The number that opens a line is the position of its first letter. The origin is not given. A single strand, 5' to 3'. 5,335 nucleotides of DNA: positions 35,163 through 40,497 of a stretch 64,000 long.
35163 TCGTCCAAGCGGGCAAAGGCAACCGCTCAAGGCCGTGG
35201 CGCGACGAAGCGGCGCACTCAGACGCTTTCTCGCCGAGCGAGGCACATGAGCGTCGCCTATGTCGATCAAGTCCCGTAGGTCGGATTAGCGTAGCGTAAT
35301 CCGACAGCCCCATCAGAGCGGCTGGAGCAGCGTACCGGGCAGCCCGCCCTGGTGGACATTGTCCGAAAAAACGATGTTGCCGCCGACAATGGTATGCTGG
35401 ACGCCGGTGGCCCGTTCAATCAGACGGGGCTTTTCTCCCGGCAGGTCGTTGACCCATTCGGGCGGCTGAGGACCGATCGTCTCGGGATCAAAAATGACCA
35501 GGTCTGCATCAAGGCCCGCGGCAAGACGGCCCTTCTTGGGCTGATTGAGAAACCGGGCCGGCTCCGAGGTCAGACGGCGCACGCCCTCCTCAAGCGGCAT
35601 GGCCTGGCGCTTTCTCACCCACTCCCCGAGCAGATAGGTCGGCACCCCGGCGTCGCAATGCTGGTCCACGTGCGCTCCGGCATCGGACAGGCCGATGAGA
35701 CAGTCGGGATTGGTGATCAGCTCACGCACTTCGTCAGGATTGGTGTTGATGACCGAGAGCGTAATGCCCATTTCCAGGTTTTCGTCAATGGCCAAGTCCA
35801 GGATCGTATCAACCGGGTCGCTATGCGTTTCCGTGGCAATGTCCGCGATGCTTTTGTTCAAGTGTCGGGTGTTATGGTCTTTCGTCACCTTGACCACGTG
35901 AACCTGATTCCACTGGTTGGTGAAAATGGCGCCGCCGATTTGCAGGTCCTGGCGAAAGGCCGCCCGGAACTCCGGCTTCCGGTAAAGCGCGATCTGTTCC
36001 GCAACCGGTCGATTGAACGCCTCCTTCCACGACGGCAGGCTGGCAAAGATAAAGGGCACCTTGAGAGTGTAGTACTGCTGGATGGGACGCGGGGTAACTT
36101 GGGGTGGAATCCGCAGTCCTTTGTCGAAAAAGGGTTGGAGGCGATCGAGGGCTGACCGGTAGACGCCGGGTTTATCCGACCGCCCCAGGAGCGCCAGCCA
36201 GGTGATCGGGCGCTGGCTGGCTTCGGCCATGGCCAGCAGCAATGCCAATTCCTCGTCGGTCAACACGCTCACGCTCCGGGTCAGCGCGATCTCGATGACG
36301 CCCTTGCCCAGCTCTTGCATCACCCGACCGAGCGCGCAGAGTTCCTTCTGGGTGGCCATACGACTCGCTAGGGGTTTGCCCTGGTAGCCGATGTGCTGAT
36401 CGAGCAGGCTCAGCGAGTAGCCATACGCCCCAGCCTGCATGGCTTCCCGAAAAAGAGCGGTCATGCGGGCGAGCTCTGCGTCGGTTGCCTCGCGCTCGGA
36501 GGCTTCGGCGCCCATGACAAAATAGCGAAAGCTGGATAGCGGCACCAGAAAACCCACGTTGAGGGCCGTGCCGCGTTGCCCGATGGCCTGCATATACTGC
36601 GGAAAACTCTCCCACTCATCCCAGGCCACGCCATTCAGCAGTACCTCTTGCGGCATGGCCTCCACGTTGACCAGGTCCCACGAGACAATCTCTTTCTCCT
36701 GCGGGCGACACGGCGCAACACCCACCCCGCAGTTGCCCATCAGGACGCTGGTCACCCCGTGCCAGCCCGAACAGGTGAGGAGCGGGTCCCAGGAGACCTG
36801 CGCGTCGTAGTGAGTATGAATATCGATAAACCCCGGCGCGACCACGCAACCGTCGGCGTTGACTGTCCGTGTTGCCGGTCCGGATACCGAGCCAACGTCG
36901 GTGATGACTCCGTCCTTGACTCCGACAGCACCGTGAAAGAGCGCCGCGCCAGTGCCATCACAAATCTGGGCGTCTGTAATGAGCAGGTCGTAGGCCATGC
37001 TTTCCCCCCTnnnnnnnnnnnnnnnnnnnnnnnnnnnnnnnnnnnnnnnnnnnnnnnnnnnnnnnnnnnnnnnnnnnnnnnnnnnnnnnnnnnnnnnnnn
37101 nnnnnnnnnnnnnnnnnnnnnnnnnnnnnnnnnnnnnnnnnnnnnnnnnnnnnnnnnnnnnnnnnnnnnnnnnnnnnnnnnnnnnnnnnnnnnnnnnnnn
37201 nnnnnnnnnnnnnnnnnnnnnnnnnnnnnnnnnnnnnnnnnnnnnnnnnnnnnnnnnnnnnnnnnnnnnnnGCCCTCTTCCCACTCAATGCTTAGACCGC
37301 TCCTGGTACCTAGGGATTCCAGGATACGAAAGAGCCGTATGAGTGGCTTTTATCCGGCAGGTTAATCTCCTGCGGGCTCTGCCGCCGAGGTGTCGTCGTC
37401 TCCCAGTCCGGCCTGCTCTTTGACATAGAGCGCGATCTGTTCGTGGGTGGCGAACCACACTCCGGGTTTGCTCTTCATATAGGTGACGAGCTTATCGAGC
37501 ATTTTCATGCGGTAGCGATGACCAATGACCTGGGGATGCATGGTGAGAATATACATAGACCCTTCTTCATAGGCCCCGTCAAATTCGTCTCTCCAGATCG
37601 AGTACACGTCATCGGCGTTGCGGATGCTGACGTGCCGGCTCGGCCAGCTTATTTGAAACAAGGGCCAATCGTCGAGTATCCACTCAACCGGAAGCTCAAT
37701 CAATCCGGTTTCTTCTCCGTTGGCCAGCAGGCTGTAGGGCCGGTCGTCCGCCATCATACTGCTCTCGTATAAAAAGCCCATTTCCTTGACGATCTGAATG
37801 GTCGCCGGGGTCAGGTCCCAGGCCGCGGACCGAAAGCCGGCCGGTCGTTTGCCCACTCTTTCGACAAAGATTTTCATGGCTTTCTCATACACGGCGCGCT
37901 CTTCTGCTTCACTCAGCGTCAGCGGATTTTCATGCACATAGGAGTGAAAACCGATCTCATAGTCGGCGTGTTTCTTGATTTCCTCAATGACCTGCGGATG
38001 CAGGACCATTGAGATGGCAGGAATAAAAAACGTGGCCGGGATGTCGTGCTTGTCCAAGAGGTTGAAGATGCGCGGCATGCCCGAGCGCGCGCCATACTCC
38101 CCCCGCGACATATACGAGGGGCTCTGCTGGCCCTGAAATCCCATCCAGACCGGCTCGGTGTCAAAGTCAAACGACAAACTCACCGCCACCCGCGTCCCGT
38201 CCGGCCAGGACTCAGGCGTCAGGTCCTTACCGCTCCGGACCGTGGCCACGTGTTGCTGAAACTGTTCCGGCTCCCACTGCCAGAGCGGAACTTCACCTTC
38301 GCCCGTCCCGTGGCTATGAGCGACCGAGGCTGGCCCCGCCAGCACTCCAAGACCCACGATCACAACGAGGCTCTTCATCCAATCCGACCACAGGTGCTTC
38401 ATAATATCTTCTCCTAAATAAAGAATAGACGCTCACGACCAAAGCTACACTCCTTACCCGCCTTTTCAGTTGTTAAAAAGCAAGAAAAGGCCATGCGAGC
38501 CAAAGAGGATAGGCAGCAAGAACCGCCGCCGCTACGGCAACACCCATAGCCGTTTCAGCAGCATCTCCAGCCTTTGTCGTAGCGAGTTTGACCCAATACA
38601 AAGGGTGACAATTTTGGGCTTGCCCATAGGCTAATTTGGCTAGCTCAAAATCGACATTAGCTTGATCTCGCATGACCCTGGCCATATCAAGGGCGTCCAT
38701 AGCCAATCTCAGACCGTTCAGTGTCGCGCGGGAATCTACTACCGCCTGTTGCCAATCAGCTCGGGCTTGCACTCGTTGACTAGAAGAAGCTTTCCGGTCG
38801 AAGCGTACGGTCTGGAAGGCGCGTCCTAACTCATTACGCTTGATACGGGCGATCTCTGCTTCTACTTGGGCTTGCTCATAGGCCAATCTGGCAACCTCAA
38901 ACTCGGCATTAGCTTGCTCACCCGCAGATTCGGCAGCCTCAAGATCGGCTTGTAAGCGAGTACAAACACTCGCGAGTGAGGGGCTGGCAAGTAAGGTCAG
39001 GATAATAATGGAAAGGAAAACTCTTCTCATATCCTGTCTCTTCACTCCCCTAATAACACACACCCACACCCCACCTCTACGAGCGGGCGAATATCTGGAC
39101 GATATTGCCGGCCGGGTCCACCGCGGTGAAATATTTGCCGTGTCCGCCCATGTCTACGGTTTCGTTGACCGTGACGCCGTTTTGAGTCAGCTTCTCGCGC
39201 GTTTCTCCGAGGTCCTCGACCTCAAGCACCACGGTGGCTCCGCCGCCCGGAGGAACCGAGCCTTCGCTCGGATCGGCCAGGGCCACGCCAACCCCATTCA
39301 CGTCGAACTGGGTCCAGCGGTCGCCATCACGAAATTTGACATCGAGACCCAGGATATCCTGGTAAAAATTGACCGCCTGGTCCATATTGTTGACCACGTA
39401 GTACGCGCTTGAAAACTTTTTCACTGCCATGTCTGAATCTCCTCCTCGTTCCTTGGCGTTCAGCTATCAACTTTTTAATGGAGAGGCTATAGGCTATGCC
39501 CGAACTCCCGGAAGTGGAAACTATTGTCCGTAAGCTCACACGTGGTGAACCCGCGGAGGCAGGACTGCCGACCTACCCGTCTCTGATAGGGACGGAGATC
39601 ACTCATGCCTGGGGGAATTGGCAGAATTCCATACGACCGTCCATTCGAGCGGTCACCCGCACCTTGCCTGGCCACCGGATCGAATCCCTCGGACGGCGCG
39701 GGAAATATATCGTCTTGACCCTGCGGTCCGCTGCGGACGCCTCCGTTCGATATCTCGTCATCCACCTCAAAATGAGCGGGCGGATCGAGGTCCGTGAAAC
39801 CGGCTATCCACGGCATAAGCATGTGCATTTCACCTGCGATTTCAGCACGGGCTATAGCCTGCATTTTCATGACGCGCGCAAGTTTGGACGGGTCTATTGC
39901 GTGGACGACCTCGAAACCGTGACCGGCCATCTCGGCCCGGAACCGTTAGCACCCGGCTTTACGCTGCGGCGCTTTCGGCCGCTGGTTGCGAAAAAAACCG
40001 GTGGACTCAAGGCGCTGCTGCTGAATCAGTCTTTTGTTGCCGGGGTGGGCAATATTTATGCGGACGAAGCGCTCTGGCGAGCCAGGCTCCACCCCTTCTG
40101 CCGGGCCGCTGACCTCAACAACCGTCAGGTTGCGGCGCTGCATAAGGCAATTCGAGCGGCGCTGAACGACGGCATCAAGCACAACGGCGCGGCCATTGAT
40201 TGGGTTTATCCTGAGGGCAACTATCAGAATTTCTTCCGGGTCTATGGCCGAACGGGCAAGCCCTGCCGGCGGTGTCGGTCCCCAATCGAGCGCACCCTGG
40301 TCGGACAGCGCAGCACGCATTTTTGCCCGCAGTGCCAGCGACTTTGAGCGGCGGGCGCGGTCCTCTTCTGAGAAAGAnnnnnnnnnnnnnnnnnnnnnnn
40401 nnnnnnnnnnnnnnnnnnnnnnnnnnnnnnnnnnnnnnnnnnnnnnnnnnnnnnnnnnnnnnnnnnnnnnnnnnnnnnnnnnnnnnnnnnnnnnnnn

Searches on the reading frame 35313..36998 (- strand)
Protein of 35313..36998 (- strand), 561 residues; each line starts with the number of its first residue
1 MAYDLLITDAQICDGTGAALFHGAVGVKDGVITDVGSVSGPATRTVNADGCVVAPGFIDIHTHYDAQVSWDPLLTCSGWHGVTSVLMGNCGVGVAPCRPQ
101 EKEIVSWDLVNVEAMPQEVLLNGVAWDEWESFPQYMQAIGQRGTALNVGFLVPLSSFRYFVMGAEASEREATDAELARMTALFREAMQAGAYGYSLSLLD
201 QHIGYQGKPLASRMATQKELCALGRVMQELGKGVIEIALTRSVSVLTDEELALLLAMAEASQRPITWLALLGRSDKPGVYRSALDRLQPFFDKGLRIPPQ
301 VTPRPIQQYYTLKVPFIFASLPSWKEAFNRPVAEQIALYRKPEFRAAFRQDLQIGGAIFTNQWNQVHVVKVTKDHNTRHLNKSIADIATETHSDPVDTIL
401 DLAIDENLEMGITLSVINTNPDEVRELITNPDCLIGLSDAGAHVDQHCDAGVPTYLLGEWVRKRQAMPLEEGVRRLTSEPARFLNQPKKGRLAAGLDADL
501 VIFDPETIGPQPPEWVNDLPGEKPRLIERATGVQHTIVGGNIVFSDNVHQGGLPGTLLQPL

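Call 41: search_protein_families(library=pfam, proteins=[window:35313-36998:-], max_evalue=0.00001)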
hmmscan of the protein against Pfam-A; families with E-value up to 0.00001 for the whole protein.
window:35313-36998:- (561 aa): 2 families
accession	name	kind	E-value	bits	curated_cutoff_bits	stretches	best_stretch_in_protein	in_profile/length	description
PF07969.17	Amidohydro_3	-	2.6e-39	136.5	29.7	1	44-544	1-472/472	Amidohydrolase family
PF01979.26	Amidohydro_1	-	2.5e-12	47.2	25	1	455-543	271-345/345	Amidohydrolase family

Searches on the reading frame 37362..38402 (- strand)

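Call 41: search_protein_families(library=pfam, proteins=[window:37362-38402:-], max_evalue=0.00001)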
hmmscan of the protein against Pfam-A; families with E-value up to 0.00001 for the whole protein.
window:37362-38402:- (346 aa): 2 families
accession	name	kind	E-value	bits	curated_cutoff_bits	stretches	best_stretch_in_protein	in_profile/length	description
PF01522.26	Polysacc_deac_1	-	2.1e-14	54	23.1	1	104-210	16-121/124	Polysaccharide deacetylase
PF22537.1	WbmS-like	-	3e-06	27.8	27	1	111-254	15-148/186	Polysaccharide deacetylase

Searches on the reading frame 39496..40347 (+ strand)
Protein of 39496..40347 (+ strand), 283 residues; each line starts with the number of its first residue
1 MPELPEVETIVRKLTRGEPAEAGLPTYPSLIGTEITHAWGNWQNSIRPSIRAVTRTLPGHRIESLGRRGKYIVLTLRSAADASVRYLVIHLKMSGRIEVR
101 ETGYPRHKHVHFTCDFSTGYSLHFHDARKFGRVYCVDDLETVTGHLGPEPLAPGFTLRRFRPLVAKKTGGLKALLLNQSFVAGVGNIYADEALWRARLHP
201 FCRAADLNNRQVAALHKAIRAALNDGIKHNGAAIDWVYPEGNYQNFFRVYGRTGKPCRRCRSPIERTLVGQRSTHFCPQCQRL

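Call 41: search_protein_families(library=pfam, proteins=[window:39496-40347:+], max_evalue=0.00001)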
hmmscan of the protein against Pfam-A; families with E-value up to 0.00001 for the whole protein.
window:39496-40347:+ (283 aa): 3 families
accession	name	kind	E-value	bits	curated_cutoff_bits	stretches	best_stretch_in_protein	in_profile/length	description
PF01149.29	Fapy_DNA_glyco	-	3.6e-25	89.3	25.5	1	1-133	1-117/117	Formamidopyrimidine-DNA glycosylase N-terminal domain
PF06831.19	H2TH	-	6.9e-25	87.3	34.7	1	146-234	1-89/93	Formamidopyrimidine-DNA glycosylase H2TH domain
PF06827.20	zf-FPG_IleRS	-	1.5e-09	38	21.3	1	254-281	1-28/30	Zinc finger found in FPG and IleRS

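Call 55: find_homologous_proteins(query=window:39496-40347:+, max_evalue=1e-20)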
Query window:39496-40347:+ (283 aa): 7963 proteins with E <= 1e-20 among 8000 candidates; the best 120 are listed.
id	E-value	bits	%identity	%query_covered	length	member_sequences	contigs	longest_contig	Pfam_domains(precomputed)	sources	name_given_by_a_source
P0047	3.8e-187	638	95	100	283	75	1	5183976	PF06831.20,PF01149.30,PF06827.21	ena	-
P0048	8.1e-185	631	94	100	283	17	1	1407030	PF06831.20,PF01149.30,PF06827.21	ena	-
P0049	5.0e-184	628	94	100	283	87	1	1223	PF06831.20,PF01149.30,PF06827.21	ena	-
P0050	1.0e-180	617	92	100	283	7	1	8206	PF06831.20,PF01149.30,PF06827.21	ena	-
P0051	1.9e-167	574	87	100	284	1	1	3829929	PF06831.20,PF01149.30,PF06827.21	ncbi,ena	-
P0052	1.3e-160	551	82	100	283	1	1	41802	PF06831.20,PF01149.30,PF06827.21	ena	-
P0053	2.7e-160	550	81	100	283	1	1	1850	PF06831.20,PF01149.30,PF06827.21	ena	-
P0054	4.0e-155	533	79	100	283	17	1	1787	PF06831.20,PF01149.30,PF06827.21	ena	-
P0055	1.7e-149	515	77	100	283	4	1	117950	PF06831.20,PF01149.30,PF06827.21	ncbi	-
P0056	7.6e-149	513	77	100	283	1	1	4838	PF06831.20,PF01149.30,PF06827.21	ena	-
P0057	1.2e-142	492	73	100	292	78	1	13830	PF06831.20,PF01149.30,PF06827.21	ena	-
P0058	2.5e-124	432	67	100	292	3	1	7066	PF06831.20,PF01149.30,PF06827.21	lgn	-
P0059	8.3e-123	427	66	99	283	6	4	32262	PF06831.20,PF01149.30,PF06827.21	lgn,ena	-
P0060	2.6e-122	426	64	99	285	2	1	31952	PF06831.20,PF01149.30,PF06827.21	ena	-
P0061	6.4e-122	424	65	99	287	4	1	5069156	PF06831.20,PF01149.30,PF06827.21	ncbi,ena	-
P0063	1.3e-121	423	65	99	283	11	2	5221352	PF06831.20,PF01149.30,PF06827.21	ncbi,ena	-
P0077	1.3e-119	417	64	99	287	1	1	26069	PF06831.20,PF01149.30,PF06827.21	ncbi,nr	ncbi:MAG: bifunctional DNA-formamidopyrimidine glycosylase/DNA-(apurinic or apyrimidinic site) lyase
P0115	5.7e-114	398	63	100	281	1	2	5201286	PF06831.20,PF01149.30,PF06827.21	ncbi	-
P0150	5.1e-99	349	58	99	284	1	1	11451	PF06831.20,PF01149.30,PF06827.21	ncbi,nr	ncbi:MAG: bifunctional DNA-formamidopyrimidine glycosylase/DNA-(apurinic or apyrimidinic site) lyase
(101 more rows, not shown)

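Call 69: list_cluster_members(proteins=[P0051, P0055, P0061, P0063, P0077, P0115, P0150, P0047])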
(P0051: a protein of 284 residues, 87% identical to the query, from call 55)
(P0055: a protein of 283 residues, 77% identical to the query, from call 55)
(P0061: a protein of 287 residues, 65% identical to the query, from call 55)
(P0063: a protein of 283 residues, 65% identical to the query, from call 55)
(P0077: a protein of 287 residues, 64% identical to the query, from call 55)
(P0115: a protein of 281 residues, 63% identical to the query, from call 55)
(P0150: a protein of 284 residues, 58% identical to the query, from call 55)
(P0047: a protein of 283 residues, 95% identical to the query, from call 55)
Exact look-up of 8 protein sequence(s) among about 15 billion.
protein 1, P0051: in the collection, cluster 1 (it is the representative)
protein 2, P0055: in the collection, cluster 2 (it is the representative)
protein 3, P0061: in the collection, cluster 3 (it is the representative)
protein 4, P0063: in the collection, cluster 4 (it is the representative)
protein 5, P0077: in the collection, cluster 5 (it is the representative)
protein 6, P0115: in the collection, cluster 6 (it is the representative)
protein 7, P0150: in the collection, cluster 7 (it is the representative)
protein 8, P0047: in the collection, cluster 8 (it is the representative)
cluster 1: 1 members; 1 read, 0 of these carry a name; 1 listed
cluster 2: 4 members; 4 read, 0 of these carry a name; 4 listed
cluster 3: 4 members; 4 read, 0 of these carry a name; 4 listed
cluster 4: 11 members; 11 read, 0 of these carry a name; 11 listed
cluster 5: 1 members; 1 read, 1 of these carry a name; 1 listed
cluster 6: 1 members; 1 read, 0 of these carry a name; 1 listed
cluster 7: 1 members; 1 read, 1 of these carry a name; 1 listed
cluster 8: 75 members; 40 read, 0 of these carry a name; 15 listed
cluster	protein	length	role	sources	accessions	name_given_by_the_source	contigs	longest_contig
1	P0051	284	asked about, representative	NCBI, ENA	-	-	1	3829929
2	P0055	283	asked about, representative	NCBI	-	-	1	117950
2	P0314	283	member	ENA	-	-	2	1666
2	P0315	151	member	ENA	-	-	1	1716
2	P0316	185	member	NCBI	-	-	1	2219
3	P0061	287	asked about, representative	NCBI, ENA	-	-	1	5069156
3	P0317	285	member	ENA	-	-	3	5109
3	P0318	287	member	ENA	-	-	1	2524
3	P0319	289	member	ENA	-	-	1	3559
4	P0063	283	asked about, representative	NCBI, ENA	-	-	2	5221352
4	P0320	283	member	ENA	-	-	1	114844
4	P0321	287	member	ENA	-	-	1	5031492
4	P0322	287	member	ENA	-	-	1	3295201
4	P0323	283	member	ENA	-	-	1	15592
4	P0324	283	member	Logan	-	-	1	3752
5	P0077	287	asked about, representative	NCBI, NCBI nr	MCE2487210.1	MAG: bifunctional DNA-formamidopyrimidine glycosylase/DNA-(apurinic or apyrimidinic site) ... | bifunctional DNA-formamidopyrimidine glycosylase/DNA-(apurinic or apyrimidinic site) ...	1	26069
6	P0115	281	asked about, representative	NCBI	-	-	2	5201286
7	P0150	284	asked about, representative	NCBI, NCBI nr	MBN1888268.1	MAG: bifunctional DNA-formamidopyrimidine glycosylase/DNA-(apurinic or apyrimidinic site) ... | bifunctional DNA-formamidopyrimidine glycosylase/DNA-(apurinic or apyrimidinic site) ...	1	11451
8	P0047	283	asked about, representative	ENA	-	-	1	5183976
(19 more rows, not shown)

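Call 70: find_encoding_contigs(protein=window:39496-40347:+, flank=1000, max_places=4)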
Protein window:39496-40347:+ (283 aa): no gene with exactly this product is on record in the collection.

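Call 71: find_encoding_contigs(protein=P0051, flank=500, max_places=2)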
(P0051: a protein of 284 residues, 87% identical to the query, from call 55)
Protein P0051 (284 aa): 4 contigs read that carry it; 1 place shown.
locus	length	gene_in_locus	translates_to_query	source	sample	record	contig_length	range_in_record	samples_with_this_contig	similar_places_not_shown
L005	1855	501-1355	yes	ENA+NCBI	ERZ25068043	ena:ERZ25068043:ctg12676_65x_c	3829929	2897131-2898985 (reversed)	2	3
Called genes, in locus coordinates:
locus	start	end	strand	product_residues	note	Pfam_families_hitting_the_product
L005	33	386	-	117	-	PF00903:Glyoxalase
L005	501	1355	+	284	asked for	PF01149:Fapy_DNA_glyco, PF06831:H2TH, PF06827:zf-FPG_IleRS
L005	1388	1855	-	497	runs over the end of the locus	-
